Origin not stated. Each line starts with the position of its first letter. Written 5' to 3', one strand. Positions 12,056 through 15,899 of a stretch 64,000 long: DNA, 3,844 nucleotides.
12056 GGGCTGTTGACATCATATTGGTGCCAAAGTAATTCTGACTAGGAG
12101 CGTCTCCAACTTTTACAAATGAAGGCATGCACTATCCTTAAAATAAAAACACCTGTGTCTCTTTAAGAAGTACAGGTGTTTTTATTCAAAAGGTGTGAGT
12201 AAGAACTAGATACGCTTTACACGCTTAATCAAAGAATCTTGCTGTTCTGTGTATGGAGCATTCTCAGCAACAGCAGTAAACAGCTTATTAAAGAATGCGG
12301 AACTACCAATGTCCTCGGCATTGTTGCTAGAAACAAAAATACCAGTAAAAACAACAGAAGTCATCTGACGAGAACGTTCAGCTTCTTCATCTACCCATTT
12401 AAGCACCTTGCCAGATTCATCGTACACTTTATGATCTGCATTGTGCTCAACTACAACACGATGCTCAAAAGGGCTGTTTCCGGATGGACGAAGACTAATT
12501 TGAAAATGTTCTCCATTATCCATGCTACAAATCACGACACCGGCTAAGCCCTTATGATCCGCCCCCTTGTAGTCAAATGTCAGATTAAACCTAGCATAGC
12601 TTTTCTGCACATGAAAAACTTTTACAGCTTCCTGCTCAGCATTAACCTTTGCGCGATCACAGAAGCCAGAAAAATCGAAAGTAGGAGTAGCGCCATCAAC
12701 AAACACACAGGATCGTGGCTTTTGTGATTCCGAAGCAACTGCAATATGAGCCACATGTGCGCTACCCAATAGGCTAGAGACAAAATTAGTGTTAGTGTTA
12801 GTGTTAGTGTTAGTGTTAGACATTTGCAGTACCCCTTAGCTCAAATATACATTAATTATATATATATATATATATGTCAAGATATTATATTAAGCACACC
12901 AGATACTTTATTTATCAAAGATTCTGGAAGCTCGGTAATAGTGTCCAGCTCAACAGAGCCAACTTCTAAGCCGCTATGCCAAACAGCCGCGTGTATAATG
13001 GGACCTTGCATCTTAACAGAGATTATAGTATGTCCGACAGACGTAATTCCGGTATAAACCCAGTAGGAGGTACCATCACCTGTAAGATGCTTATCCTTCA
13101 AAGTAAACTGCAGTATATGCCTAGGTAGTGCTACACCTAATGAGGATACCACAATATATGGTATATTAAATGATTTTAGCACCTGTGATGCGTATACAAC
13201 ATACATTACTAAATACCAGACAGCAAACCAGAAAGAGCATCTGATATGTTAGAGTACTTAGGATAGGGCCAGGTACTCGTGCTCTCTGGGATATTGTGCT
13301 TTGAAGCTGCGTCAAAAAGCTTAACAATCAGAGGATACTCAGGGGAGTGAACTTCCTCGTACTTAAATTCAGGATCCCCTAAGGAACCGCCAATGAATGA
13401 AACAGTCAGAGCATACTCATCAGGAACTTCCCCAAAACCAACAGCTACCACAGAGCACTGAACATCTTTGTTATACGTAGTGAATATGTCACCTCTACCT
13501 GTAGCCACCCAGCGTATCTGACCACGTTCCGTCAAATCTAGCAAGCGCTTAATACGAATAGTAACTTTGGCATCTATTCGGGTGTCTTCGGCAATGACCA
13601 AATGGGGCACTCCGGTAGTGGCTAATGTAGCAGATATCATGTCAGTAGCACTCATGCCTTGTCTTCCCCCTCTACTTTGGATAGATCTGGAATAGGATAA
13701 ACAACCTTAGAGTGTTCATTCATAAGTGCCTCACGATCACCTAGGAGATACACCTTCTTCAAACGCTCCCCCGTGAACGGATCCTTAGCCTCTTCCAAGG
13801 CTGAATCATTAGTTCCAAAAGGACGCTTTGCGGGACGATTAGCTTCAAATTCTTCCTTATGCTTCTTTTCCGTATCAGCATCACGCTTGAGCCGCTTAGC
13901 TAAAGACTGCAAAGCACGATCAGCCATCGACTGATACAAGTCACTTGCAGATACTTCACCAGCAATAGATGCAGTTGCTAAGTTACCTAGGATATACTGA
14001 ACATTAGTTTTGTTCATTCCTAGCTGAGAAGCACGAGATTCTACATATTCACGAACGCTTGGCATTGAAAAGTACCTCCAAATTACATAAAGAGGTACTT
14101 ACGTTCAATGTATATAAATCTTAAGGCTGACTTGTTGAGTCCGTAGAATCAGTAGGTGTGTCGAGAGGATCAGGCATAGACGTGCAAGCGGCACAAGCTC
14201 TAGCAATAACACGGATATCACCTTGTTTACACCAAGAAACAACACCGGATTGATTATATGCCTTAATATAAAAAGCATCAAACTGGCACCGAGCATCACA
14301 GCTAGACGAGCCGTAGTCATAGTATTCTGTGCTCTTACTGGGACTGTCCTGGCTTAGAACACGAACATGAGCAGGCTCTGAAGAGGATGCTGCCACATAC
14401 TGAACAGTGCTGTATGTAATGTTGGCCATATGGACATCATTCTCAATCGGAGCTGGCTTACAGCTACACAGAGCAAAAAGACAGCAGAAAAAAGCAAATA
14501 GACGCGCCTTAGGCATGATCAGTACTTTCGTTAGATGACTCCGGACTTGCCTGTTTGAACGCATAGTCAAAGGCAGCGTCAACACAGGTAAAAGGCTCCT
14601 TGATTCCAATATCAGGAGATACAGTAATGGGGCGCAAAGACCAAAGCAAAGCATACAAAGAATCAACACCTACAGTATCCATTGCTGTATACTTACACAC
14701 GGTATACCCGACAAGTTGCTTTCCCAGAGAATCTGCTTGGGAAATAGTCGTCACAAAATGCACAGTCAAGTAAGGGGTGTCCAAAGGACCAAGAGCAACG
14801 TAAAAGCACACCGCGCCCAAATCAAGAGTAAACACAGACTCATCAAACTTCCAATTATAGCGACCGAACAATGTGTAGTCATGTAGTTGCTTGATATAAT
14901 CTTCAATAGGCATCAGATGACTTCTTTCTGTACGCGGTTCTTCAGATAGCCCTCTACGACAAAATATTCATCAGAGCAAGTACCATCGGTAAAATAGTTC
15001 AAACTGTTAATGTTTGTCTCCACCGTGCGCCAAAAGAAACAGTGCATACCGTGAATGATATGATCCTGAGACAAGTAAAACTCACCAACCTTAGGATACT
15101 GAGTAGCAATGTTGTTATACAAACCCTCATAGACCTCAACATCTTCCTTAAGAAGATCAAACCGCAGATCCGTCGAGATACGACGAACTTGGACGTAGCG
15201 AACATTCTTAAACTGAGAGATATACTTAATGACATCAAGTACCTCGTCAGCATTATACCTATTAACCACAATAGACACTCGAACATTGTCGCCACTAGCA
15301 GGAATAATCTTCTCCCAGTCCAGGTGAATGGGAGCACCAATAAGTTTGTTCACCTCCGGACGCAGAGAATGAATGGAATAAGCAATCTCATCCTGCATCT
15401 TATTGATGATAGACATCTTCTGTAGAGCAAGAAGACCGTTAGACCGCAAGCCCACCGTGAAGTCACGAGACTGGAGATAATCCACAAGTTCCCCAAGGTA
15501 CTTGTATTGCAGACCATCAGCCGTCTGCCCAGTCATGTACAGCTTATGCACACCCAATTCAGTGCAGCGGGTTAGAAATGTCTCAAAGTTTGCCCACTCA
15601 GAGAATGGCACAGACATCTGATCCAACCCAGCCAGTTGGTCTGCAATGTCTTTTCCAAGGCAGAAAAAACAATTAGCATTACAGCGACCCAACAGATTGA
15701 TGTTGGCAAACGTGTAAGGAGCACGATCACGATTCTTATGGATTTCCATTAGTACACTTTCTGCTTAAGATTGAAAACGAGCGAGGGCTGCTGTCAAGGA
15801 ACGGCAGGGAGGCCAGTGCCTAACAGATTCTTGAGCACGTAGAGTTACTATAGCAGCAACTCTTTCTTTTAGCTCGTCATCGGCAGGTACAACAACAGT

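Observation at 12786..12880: Microsatellite-controlled gene: (TA)9 tract inside a promoter spacer plus in-frame hexanucleotide repeat encoding (Asn-Thr)6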

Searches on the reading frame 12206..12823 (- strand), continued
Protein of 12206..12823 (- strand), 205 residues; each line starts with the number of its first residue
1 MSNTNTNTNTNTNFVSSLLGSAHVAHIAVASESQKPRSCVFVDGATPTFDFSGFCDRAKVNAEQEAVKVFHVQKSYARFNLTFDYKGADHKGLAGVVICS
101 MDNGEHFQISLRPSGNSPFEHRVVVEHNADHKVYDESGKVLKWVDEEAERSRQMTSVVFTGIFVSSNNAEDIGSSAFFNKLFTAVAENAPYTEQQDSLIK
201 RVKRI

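Call 81: fold_search(model_id=the predicted structure, library=pdb)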
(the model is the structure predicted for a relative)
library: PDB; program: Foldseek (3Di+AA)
matches with E <= 10: 576; with E <= 0.001: 0
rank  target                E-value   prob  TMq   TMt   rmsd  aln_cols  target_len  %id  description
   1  7lbm_r                3.0e-02  0.23  0.16  0.07  20.2       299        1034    9  Structure of the human Mediator-bound transcription pre-initiation complex (released 2021-03-24)
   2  9tpm                  7.0e-02  0.06  0.09  0.12  19.2       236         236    8  Structure of LolB from Porphyromonas gingivalis (released 2026-02-18)
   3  9ukm_I                8.7e-02  0.08  0.14  0.15  42.6       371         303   12  Cryo-EM structure of bacteriophage P1 head (released 2025-10-22)
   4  7emf_N                9.7e-02  0.13  0.15  0.07  17.6       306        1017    8  Human Mediator (deletion of MED1-IDR) in a Tail-extended conformation (released 2021-05-05)
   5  6ekt                  1.5e-01  0.04  0.10  0.09  24.6       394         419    8  Structure of P47 from Clostridium botulinum A2 (released 2017-10-25)
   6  6y2r_B                2.7e-01  0.12  0.13  0.13  17.6       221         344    7  Escherichia coli R255A RnlA endoribonuclease (single alanine mutant of RnlA) (released 2021-05-12)
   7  1vr7_B                2.8e-01  0.25  0.15  0.33  10.1        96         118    7  Crystal structure of S-adenosylmethionine decarboxylase proenzyme (TM0655) from THERMOTOGA MARITIMA at 1.2 A resolutio (released 2005-03-15)
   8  2iii                  3.2e-01  0.25  0.14  0.31   9.1       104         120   10  Crystal structure of the adenosylmethionine decarboxylase (aq_254) from aquifex aeolicus vf5 (released 2007-10-09)
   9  8ceo_d                3.4e-01  0.33  0.16  0.12   8.4       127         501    9  Yeast RNA polymerase II transcription pre-initiation complex with core Mediator and the +1 nucleosome (released 2023-03-08)
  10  4h62_Q                3.5e-01  0.30  0.18  0.21   7.6       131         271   10  Structure of the Saccharomyces cerevisiae Mediator subcomplex Med17C/Med11C/Med22C (released 2012-10-31)
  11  3qsz_B                3.5e-01  0.15  0.13  0.21  13.5       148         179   10  Crystal Structure of the STAR-related lipid transfer protein (fragment 25-204) from Xanthomonas axonopodis at the reso (released 2011-04-20)
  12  1p32_C                3.5e-01  0.11  0.12  0.21  17.7       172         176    9  CRYSTAL STRUCTURE OF HUMAN P32, A DOUGHNUT-SHAPED ACIDIC MITOCHONDRIAL MATRIX PROTEIN (released 1999-04-06)
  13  1yuw                  4.0e-01  0.08  0.11  0.08  14.7       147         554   11  crystal structure of bovine hsc70(aa1-554)E213A/D214A mutant (released 2005-10-04)
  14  6szw_C                4.0e-01  0.06  0.09  0.15  18.3       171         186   13  Asymmetric complex of Factor XII and kininogen with gC1qR/C1QBP/P32 is governed by allostery (released 2020-07-22)
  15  3tfz_B                4.2e-01  0.14  0.15  0.25  16.6       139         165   13  Crystal structure of Zhui aromatase/cyclase from Streptomcyes sp. R1128 (released 2011-09-14)
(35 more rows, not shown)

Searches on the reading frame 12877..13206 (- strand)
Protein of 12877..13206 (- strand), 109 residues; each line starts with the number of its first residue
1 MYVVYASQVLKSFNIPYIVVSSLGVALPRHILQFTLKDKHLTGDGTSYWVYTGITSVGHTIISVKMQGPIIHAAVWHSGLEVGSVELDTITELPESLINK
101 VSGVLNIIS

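Call 9: search_protein_families(library=phrogs, proteins=[window:12877-13206:-], max_evalue=0.01)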
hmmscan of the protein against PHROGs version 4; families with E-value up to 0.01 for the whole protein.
window:12877-13206:- (109 aa): 0 families

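Call 10: search_protein_families(library=pfam, proteins=[window:12877-13206:-], max_evalue=0.01)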
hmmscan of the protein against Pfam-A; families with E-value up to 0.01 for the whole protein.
window:12877-13206:- (109 aa): 0 families

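Call 19: find_encoding_contigs(protein=window:12877-13206:-, flank=3000, max_places=10)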
Protein window:12877-13206:- (109 aa): 11 contigs read that carry it; 2 places shown.
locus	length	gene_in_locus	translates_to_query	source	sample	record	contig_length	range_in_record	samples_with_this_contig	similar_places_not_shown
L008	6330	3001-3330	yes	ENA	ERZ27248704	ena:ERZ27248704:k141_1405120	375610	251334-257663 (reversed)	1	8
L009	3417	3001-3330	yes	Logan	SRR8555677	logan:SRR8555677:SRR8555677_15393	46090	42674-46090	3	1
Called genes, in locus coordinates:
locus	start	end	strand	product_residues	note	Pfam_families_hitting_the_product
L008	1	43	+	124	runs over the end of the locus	-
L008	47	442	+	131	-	-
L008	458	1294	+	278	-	PF04055:Radical_SAM (weak)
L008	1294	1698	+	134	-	-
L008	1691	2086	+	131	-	-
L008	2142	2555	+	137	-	-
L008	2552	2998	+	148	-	-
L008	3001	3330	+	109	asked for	-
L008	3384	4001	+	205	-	-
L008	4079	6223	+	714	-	-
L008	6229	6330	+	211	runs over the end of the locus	-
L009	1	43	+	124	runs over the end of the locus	-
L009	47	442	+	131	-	-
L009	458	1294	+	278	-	PF04055:Radical_SAM (weak)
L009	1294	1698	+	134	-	-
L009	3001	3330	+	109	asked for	-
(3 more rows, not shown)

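Call 31: find_homologous_proteins(query=window:12877-13206:-, max_evalue=0.001)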
Query window:12877-13206:- (109 aa): 4 proteins with E <= 0.001 among 5 candidates.
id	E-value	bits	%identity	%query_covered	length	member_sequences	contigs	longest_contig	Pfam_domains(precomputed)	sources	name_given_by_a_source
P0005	3.0e-61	222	98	97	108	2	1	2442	-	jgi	jgi:hypothetical protein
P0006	5.9e-54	199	86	100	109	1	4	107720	-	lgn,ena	-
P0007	1.8e-49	184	79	97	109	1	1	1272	-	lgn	-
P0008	3.6e-34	135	61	97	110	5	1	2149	-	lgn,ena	-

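Call 33: find_encoding_contigs(protein=P0005, flank=3000, max_places=10)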
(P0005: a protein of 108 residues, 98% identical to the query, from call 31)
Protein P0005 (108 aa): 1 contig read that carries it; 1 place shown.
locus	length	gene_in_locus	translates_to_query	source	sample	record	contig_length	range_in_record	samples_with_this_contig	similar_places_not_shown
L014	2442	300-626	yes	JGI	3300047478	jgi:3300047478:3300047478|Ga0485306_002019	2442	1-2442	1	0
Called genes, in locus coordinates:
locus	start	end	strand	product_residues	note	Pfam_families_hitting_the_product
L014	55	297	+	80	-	-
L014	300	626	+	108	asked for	-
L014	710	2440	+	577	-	?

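Call 34: find_encoding_contigs(protein=P0007, flank=3000, max_places=10)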
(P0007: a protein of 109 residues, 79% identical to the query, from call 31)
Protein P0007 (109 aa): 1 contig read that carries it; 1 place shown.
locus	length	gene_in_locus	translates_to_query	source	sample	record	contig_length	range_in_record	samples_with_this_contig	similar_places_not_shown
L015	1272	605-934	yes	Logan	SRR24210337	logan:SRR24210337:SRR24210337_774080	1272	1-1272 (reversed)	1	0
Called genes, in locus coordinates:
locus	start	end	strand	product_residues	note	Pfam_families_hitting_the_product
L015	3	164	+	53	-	?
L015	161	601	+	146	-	-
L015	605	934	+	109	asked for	-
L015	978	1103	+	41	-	-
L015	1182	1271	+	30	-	?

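Call 35: find_encoding_contigs(protein=P0008, flank=3000, max_places=10)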
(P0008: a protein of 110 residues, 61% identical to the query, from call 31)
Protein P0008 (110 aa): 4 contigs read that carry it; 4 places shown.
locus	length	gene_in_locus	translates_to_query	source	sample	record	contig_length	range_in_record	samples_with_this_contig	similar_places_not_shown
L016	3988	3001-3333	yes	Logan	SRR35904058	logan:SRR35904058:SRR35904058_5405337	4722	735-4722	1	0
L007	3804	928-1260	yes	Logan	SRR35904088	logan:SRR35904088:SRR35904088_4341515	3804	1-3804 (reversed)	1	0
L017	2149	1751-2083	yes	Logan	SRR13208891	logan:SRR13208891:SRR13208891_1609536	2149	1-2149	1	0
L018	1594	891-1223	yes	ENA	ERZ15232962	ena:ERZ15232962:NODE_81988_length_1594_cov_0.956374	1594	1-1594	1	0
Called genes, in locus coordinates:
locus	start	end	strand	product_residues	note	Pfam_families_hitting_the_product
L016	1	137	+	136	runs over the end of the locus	-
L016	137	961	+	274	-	PF04055:Radical_SAM (weak)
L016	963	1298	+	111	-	-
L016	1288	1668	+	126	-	-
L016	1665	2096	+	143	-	-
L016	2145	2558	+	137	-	-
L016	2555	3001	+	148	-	-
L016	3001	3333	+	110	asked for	-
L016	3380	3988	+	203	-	?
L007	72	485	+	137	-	-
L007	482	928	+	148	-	-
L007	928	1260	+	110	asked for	-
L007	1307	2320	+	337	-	-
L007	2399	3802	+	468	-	?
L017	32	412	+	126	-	-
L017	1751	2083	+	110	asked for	-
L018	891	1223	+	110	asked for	-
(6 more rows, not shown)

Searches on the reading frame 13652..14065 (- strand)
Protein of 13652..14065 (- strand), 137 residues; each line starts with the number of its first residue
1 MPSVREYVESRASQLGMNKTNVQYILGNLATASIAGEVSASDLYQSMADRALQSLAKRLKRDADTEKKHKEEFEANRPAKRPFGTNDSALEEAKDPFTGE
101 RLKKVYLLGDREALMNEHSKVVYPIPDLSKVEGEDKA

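Call 9: search_protein_families(library=phrogs, proteins=[window:13652-14065:-], max_evalue=0.01)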
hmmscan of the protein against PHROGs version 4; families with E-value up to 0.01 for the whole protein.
window:13652-14065:- (137 aa): 0 families

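Call 10: search_protein_families(library=pfam, proteins=[window:13652-14065:-], max_evalue=0.01)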
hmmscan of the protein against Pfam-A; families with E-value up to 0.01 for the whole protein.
window:13652-14065:- (137 aa): 2 families
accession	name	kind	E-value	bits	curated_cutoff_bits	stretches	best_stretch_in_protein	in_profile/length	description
PF02915.23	Rubrerythrin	-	0.00023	22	22.8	1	31-74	4-50/137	Rubrerythrin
PF03232.19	COQ7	-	0.0052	16.9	23.5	1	34-76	11-55/169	Ubiquinone biosynthesis protein COQ7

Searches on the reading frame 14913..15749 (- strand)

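Call 9: search_protein_families(library=phrogs, proteins=[window:14913-15749:-], max_evalue=0.01)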
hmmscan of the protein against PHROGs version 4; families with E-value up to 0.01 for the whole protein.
window:14913-15749:- (278 aa): 1 family
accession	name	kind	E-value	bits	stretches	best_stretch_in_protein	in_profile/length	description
phrog_21308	-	other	0.0016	17.6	1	15-107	415-502/735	radical SAM domain-containing protein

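Call 10: search_protein_families(library=pfam, proteins=[window:14913-15749:-], max_evalue=0.01)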
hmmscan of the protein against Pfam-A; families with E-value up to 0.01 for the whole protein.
window:14913-15749:- (278 aa): 1 family
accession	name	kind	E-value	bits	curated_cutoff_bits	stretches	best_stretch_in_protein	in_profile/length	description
PF04055.27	Radical_SAM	-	2.1e-07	31.7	29.5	1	18-149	2-133/166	Radical SAM superfamily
